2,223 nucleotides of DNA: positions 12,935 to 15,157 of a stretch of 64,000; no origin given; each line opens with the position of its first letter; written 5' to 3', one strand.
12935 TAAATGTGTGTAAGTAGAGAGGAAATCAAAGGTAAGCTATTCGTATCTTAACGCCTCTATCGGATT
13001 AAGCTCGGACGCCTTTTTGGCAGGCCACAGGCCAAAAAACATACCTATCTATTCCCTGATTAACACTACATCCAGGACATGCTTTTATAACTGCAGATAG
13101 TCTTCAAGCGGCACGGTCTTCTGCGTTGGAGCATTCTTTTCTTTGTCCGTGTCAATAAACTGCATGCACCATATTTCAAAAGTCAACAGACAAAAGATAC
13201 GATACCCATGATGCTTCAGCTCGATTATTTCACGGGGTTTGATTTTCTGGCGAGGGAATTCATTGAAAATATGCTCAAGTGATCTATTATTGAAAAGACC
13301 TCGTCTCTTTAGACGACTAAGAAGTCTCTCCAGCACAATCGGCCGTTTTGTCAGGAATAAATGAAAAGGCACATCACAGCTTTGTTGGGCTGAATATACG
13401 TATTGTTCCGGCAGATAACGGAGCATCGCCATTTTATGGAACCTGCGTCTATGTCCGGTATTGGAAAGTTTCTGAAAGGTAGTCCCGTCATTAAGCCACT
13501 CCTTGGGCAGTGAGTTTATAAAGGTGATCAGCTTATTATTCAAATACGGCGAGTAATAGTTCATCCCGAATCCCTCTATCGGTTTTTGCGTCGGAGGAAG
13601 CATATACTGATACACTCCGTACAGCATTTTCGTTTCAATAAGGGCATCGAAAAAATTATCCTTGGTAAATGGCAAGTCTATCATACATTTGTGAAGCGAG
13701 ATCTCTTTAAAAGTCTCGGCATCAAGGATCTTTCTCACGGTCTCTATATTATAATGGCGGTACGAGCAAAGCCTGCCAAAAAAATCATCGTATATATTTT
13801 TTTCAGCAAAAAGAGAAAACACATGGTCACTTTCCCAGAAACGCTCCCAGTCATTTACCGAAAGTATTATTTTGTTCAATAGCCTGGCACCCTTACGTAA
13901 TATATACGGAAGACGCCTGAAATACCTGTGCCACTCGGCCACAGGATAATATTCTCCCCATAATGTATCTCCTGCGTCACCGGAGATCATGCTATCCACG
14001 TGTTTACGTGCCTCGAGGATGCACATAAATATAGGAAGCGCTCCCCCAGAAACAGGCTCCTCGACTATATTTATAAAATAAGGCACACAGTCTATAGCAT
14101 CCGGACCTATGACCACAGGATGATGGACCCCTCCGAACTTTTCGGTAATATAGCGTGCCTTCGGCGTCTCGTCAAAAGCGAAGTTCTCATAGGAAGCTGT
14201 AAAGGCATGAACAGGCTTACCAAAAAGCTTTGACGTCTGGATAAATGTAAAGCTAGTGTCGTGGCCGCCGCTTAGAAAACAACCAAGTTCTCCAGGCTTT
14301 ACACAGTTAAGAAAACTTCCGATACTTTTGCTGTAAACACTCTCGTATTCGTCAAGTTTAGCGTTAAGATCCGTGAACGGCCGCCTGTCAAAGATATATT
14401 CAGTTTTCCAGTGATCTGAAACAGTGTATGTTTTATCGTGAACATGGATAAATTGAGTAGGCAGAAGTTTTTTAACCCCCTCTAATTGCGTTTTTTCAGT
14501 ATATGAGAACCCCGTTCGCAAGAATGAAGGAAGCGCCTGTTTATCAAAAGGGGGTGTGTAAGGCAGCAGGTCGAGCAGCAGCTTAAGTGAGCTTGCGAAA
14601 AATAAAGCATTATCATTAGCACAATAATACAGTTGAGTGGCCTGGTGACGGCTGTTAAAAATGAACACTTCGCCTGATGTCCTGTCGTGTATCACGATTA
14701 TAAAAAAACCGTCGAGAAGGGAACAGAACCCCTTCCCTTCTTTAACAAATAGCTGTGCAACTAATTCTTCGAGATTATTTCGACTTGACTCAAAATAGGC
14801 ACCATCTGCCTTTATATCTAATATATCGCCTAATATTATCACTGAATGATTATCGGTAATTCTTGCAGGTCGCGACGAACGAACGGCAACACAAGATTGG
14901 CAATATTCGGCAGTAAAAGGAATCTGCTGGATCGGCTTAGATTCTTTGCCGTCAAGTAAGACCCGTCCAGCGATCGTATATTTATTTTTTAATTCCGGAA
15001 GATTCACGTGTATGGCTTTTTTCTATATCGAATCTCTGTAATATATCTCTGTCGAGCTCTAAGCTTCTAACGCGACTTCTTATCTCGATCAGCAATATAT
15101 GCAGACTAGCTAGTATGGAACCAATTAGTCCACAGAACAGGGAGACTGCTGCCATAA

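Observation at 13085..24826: Seven-gene coupled operon: GT-C transferase, three B12-radical-SAM enzymes, AsnB, membrane GT2 and a Cys-less AsnB homologue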

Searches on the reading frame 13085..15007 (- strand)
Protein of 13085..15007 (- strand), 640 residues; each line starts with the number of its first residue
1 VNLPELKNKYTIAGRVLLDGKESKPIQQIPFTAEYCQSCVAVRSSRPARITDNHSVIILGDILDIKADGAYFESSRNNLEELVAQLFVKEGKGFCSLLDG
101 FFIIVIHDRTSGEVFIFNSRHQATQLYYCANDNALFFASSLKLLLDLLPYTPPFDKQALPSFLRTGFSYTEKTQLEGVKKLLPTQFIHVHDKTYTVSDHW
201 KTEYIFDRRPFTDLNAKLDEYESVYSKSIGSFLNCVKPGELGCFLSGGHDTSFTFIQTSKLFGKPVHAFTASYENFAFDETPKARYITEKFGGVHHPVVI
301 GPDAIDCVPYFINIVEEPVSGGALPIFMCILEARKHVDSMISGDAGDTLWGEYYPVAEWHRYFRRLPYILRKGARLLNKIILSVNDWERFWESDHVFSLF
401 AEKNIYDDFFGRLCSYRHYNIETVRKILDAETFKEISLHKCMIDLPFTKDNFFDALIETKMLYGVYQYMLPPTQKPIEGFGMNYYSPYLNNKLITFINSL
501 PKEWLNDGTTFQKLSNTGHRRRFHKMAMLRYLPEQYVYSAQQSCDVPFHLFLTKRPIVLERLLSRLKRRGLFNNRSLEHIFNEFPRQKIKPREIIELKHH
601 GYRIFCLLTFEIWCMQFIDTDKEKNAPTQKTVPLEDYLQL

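Call 5: search_protein_families(library=pfam, proteins=[window:13085-15007:-], max_evalue=0.01)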
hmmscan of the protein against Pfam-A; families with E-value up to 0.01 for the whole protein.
window:13085-15007:- (640 aa): 2 families
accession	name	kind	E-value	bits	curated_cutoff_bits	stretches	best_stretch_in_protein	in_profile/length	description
PF00733.27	Asn_synthase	-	2.8e-25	90.2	21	1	240-613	19-352/354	Asparagine synthase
PF13537.11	GATase_7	-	1.4e-07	32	25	1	81-145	56-122/123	Glutamine amidotransferase domain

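Call 6: search_protein_families(library=ncbifam, proteins=[window:13085-15007:-], max_evalue=0.01)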
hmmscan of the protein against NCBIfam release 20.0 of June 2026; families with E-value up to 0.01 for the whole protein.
window:13085-15007:- (640 aa): 5 families
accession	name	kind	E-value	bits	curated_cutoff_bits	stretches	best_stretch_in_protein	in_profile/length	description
TIGR01536.1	asn_synth_AEB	equivalog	3.7e-31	108.7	267.1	1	81-536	103-509/517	asparagine synthase (glutamine-hydrolyzing)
TIGR03108.1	eps_aminotran_1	hypoth_equivalog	2.9e-30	105.5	816.9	1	65-371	88-395/628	XrtA/PEP-CTERM system amidotransferase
TIGR03104.1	trio_amidotrans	equivalog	1.2e-18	66.7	570.1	1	68-354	91-381/589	N-acetylglutaminylglutamine amidotransferase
NF033535.1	lass_lactam_cya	exception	6e-11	41.6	525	1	89-262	110-280/668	lasso peptide isopeptide bond-forming cyclase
NF006949.0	PRK09431.1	equivalog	1e-08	34.2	499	1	80-147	100-168/554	asparagine synthase B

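Call 9: find_encoding_contigs(protein=window:13085-15007:-, flank=10000, max_places=6)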
Protein window:13085-15007:- (640 aa): no gene with exactly this product is on record in the collection.

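Call 10: find_homologous_proteins(query=window:13085-15007:-)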
Query window:13085-15007:- (640 aa): 135 proteins with E <= 0.001 among 7627 candidates; the best 120 are listed.
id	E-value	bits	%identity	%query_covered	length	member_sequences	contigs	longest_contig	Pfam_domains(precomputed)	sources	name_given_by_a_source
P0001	0.0e+0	1509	100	100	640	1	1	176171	PF00733.28,PF13537.12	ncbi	ncbi:asparagine synthase-related protein [Candidatus Omnitrophota bacterium]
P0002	1.1e-274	931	60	99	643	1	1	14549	PF00733.28,PF13537.12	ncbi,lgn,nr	ncbi:MAG: hypothetical protein JW938_01925 [Candidatus Omnitrophica bacterium]|nr:hypothetical prote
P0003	1.1e-271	921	59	100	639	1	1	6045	PF00733.28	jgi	jgi:asparagine synthase (glutamine-hydrolysing)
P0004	1.5e-255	868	56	100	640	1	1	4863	PF00733.28,PF13537.12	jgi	jgi:asparagine synthase (glutamine-hydrolysing)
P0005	9.0e-240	816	54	100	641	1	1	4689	PF00733.28,PF13537.12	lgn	-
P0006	1.0e-237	809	57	93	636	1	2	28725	PF00733.28,PF13537.12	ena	-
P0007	1.0e-235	802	54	100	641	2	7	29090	PF00733.28,PF13537.12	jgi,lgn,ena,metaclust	metaclust:\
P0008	2.2e-234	798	53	100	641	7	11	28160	PF00733.28,PF13537.12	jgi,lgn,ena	-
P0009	2.0e-230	785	53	98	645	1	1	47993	PF00733.28,PF13537.12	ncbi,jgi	-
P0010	5.4e-229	780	53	99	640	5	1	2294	PF00733.28,PF13537.12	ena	-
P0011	3.9e-225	767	52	97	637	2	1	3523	PF00733.28,PF13537.12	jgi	-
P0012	3.9e-217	741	53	93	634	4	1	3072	PF00733.28,PF13537.12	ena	-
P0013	1.0e-214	733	53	91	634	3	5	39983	PF00733.28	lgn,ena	-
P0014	1.2e-208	713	49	98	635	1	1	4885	PF00733.28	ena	-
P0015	1.9e-207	709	51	94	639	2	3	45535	PF00733.28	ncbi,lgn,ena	-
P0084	1.4e-132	462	41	85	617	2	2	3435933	PF00733.28,PF13537.12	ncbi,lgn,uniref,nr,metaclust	ncbi:putative asparagine synthetase [Halobacteriovorax marinus SJ]|uniref:asparagine synthase (gluta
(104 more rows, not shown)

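Call 11: find_encoding_contigs(protein=P0084, flank=10000, max_places=2)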
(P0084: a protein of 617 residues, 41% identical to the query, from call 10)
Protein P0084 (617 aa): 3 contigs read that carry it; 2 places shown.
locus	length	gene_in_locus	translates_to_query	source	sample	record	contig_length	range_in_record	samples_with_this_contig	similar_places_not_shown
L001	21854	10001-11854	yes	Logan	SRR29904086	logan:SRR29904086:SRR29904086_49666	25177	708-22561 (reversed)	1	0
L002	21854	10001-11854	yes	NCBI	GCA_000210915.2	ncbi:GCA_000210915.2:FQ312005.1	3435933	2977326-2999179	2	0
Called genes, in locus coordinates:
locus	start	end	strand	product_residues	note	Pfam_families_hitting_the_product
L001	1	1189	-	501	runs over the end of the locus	PF01464:SLT, PF01476:LysM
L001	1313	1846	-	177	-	PF00375:SDF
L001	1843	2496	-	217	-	PF00375:SDF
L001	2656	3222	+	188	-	-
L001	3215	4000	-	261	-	PF01790:LGT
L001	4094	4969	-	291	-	-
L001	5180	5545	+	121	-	PF00829:Ribosomal_L21p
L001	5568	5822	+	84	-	PF01016:Ribosomal_L27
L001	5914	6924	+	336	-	PF01018:GTP1_OBG, PF01926:MMR_HSR1, PF02421:FeoB_N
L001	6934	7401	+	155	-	PF02410:RsfS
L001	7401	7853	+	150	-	PF02590:SPOUT_MTase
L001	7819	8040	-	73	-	-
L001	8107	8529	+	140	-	-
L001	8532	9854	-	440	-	-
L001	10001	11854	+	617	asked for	PF13537:GATase_7, PF00733:Asn_synthase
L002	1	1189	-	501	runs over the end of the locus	PF01464:SLT, PF01476:LysM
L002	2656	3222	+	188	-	-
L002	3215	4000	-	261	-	PF01790:LGT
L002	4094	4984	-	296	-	-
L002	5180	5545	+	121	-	PF00829:Ribosomal_L21p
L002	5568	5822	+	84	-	PF01016:Ribosomal_L27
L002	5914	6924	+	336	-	PF01018:GTP1_OBG, PF01926:MMR_HSR1, PF02421:FeoB_N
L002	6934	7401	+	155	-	PF02410:RsfS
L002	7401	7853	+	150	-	PF02590:SPOUT_MTase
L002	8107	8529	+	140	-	-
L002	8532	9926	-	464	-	-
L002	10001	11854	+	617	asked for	PF13537:GATase_7, PF00733:Asn_synthase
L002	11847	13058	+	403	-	PF03721:UDPG_MGDP_dh_N, PF00984:UDPG_MGDP_dh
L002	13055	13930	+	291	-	PF00535:Glycos_transf_2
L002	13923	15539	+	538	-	PF25840:Ulvan_lyase_N (weak)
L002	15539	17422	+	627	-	PF13522:GATase_6, PF13537:GATase_7, PF00733:Asn_synthase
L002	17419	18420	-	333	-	PF00579:tRNA-synt_1b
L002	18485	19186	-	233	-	-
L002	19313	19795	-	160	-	-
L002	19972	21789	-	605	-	PF12450:vWF_A, PF00092:VWA, PF13519:VWA_2, PF13768:VWA_3, PF12034:YfbK_C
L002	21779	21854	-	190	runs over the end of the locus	PF04542:Sigma70_r2, PF08281:Sigma70_r4_2, PF04545:Sigma70_r4 (faint)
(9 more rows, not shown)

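Call 12: find_encoding_contigs(protein=P0001, flank=10000, max_places=2)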
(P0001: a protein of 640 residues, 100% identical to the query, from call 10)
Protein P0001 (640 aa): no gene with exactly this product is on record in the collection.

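Call 15: find_related_loci(query=A1, collection=genome_contigs, flank=10000)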
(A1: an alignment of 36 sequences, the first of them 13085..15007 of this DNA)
Query A1 (640 aa) in genome_contigs; peptide patterns used: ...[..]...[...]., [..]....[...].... (x = any residue, [..] = any of these).
66 stretches matched a pattern; 32 encode a relative of the query (tblastn E <= 1e-3); 32 distinct loci.
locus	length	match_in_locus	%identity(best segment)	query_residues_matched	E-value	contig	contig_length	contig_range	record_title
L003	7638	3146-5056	60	3-638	0e+0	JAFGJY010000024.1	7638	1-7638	MAG: Candidatus Omnitrophota bacterium isolate Zod_Metabat.301 k87_1936476, whole genome shotgun sequence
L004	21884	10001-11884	53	12-638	0e+0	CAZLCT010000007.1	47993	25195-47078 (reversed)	MAG TPA_asm: uncultured bacterium isolate binchicken_co256_57 genome assembly, contig: NODE_887_length_47993_cov_5.52211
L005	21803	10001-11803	51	40-638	0e+0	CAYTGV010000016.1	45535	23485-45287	MAG TPA_asm: uncultured Planctomycetia bacterium isolate SRP191223_co1_41 genome assembly, contig: NODE_516_length_45535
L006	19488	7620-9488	44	7-638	0e+0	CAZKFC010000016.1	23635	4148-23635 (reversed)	MAG TPA_asm: uncultured Methanosarcinales archaeon isolate binchicken_co19_615 genome assembly, contig: NODE_3224_length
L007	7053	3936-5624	46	44-619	6e-169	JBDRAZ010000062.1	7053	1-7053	MAG: archaeon isolate MEGAHIT-group-1.1032 k141_13584916, whole genome shotgun sequence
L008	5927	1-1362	52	182-640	2e-170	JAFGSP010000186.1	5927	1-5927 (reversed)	MAG: Candidatus Woesearchaeota archaeon isolate Zod_Metabat.908 k87_13487082, whole genome shotgun sequence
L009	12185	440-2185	42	52-639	5e-152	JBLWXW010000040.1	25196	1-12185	MAG: Bacteriovoracaceae bacterium isolate EA23-03 A23maxbin.009RE.5K@43, whole genome shotgun sequence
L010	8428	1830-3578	40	51-639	3e-149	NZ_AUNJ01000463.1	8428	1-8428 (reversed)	Bacteriovorax sp. DB6_IX ctg7180002949651, whole genome shotgun sequence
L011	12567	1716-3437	42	58-638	9e-149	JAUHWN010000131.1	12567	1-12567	MAG: Bdellovibrionia bacterium isolate 2_bin.24 NODE_3407_length_12567_cov_0.934084, whole genome shotgun sequence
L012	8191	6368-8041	44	75-638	2e-147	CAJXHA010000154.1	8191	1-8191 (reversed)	MAG TPA_asm: uncultured Bacteriovoracaceae bacterium isolate ERR599127_bin.40_MetaBAT_v2.12.1_MAG genome assembly, conti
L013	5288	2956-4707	40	51-640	7e-149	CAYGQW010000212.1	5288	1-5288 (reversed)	MAG TPA_asm: uncultured Halobacteriovorax sp. isolate ERP117304_co2_55 genome assembly, contig: NODE_11139_length_5288_c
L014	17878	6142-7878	42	56-638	6e-144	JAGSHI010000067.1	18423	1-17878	MAG: Bacteriovoracaceae bacterium isolate GY13CL_bin.21 k141_692530_length_18423_cov_12.0000, whole genome shotgun seque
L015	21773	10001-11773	40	42-638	1e-141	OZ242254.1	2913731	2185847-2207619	MAG: Bacteriovoracaceae bacterium isolate 68e2f424-43b8-4e30-b918-de1351dbd561 genome assembly, chromosome: 1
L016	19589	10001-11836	38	11-638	2e-140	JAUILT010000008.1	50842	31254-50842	MAG: Bdellovibrionia bacterium isolate Co_bin.56 NODE_4724_length_50842_cov_1.134004, whole genome shotgun sequence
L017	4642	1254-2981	41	56-638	4e-141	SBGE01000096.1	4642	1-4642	MAG: Deltaproteobacteria bacterium isolate M0603 scaffold_2061_1, whole genome shotgun sequence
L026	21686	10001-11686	38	77-639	1e-123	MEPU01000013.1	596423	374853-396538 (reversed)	MAG: Bdellovibrionales bacterium RIFCSPHIGHO2_01_FULL_40_29 rifcsphigho2_01_scaffold_8, whole genome shotgun sequence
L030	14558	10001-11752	35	52-639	3e-111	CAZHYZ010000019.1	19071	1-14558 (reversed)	MAG TPA_asm: uncultured Methanosarcinales archaeon isolate SRP141376_co3_443 genome assembly, contig: NODE_7785_length_1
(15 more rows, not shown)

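Call 18: search_protein_families(library=pfam, proteins=[L004:2-1747:-, L004:1783-3570:-, L004:11908-12579:+, L005:11853-13502:+, L006:3115-4839:+, L014:7868-9451:+, L030:8232-9887:+, L002:13923-15539:+, L002:8532-9926:-, L009:8254-9795:-], max_evalue=0.01)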
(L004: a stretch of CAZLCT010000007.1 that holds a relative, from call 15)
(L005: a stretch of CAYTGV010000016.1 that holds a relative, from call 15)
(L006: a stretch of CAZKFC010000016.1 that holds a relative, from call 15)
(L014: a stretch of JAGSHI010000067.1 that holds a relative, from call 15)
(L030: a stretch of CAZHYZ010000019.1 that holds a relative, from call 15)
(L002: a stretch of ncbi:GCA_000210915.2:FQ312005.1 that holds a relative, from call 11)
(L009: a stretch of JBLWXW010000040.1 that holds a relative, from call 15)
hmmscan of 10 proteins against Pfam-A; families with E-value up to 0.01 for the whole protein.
L004:2-1747:- (582 aa): 0 families

L004:1783-3570:- (596 aa): 0 families

L004:11908-12579:+ (224 aa): 3 families
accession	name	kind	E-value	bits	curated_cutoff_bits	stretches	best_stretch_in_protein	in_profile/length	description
PF00117.34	GATase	-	7.7e-13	49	22.8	1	46-178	40-173/190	Glutamine amidotransferase class-I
PF07722.19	Peptidase_C26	-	2e-05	24.9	20.5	1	60-177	85-219/219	Peptidase C26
PF07685.20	GATase_3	-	0.0014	18.7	27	1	44-104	34-97/196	CobB/CobQ-like glutamine amidotransferase domain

L005:11853-13502:+ (550 aa): 0 families

L006:3115-4839:+ (575 aa): 1 family
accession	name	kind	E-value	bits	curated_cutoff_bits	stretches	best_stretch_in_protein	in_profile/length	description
PF13231.12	PMT_2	-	0.00034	21.3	26.1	1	85-215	3-132/160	Dolichyl-phosphate-mannose-protein mannosyltransferase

L014:7868-9451:+ (528 aa): 2 families
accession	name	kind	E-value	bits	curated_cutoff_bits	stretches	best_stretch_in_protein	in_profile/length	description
PF13231.12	PMT_2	-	9.6e-06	26.3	26.1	1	63-212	2-158/160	Dolichyl-phosphate-mannose-protein mannosyltransferase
PF07695.17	7TMR-DISM_7TM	-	0.004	17.5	29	1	260-362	40-139/205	7TM diverse intracellular signalling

L030:8232-9887:+ (552 aa): 1 family
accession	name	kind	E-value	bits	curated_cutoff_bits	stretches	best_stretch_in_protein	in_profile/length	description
PF13231.12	PMT_2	-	3.9e-09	37.4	26.1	1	70-198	4-133/160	Dolichyl-phosphate-mannose-protein mannosyltransferase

L002:13923-15539:+ (538 aa): 0 families

L002:8532-9926:- (464 aa): 1 family
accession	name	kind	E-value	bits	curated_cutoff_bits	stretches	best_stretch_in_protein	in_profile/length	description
PF13231.12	PMT_2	-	7.6e-06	26.7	26.1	1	66-212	2-155/160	Dolichyl-phosphate-mannose-protein mannosyltransferase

L009:8254-9795:- (514 aa): 0 families

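Call 19: search_protein_families(library=ncbifam, proteins=[L004:11908-12579:+, L002:11847-13058:+], max_evalue=0.001)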
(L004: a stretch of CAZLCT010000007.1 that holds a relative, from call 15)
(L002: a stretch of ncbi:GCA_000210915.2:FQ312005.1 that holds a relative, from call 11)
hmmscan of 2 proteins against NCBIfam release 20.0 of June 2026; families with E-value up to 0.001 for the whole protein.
L004:11908-12579:+ (224 aa): 16 families
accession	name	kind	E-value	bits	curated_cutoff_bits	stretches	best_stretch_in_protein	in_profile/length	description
NF006562.0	PRK09065.1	equivalog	7.7e-21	74.7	205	1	45-222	53-237/242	glutamine amidotransferase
TIGR00888.1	guaA_Nterm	equivalog_domain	4.5e-14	52.3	172.15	1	48-178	41-167/188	glutamine-hydrolyzing GMP synthase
NF005072.0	PRK06490.1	equivalog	2.8e-12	46.1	339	1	53-179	63-188/251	glutamine amidotransferase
NF001975.0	PRK00758.1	equivalog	3.2e-12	46.4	198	1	35-178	30-165/185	GMP synthase subunit A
NF000848.1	PRK00074.1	equivalog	5.7e-11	41.7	400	1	41-178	33-170/512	glutamine-hydrolyzing GMP synthase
NF005743.0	PRK07567.1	equivalog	7.8e-10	38.4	264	1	73-178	84-192/245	glutamine amidotransferase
NF004212.0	PRK05665.1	equivalog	9.7e-10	38.6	309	1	46-196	55-206/241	amidotransferase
NF005458.0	PRK07053.1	equivalog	2.9e-09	36.7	250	1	52-178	52-180/234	glutamine amidotransferase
TIGR01855.1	IMP_synth_hisH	equivalog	3.6e-08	33.4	105.4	1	47-99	35-88/198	imidazole glycerol phosphate synthase subunit HisH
NF010081.0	PRK13566.1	equivalog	9.3e-06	24.1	645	1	74-177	592-699/729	anthranilate synthase component I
NF010608.0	PRK14004.1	equivalog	0.00017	21.4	216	0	116-180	129-196/210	imidazole glycerol phosphate synthase subunit HisH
NF011201.0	PRK14607.1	equivalog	0.00025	19.8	670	1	79-177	70-171/534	bifunctional anthranilate synthase component II/anthranilate phosphoribosyltransferase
NF005367.0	PRK06895.1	equivalog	0.00047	20.1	265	0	76-177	67-171/190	anthranilate synthase component II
NF001989.1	PRK00784.1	equivalog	0.00063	18.5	273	1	36-105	278-344/480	cobyric acid synthase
TIGR01823.1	PabB-fungal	equivalog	0.00072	17.9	442.55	0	68-184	73-192/742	aminodeoxychorismate synthase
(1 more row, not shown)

L002:11847-13058:+ (403 aa): 7 families
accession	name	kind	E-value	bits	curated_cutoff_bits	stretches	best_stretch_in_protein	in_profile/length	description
TIGR03026.1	NDP-sugDHase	subfamily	4.8e-79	266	189.8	1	3-368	2-393/413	nucleotide sugar dehydrogenase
NF041297.1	UDPGDh_AglM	equivalog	4e-44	151.2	670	1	3-327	2-348/429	UDP-glucose 6-dehydrogenase AglM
NF047673.2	TeichurnBiosyTuaD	equivalog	6.6e-43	147.4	700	1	1-349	1-365/439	UDP-glucose 6-dehydrogenase TuaD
NF040825.1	UDPMaNacDH_Arch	equivalog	3.6e-32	111.7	750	1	3-383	2-397/418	UDP-N-acetyl-D-mannosamine dehydrogenase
NF011631.0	PRK15057.1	equivalog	1.3e-29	103.6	757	1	3-324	2-325/388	UDP-glucose 6-dehydrogenase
NF008286.0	PRK11064.1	equivalog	1.2e-21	76.8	459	1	2-329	4-354/420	UDP-N-acetyl-D-mannosamine dehydrogenase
NF011729.0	PRK15182.1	equivalog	9.6e-09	34.5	592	1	3-325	8-344/425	Vi polysaccharide biosynthesis UDP-N-acetylglucosamine C-6 dehydrogenase TviB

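Call 22: search_solved_structures(query=A1, max_evalue=0.001)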
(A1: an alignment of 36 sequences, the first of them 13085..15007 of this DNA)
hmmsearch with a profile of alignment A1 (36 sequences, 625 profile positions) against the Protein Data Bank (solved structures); distinct sequences matched with E-value up to 0.001: 6.
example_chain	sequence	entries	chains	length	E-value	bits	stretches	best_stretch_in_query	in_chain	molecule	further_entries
7ylz_A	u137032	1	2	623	4.2e-17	65.4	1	65-340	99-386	hydroxyamidotransferase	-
1ct9_A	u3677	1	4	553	8.8e-15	57.7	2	209-343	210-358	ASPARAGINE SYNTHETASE B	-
8sue_A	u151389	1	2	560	2.2e-11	46.5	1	44-342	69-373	Asparagine synthetase [glutamine-hydrolyzing]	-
6gq3_A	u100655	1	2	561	2.2e-11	46.5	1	44-342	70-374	Asparagine synthetase [glutamine-hydrolyzing]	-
9b6c_A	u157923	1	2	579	3.7e-11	45.7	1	44-342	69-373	Asparagine synthetase [glutamine-hydrolyzing]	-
1q15_A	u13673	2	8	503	0.0005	22.2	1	228-340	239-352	CarA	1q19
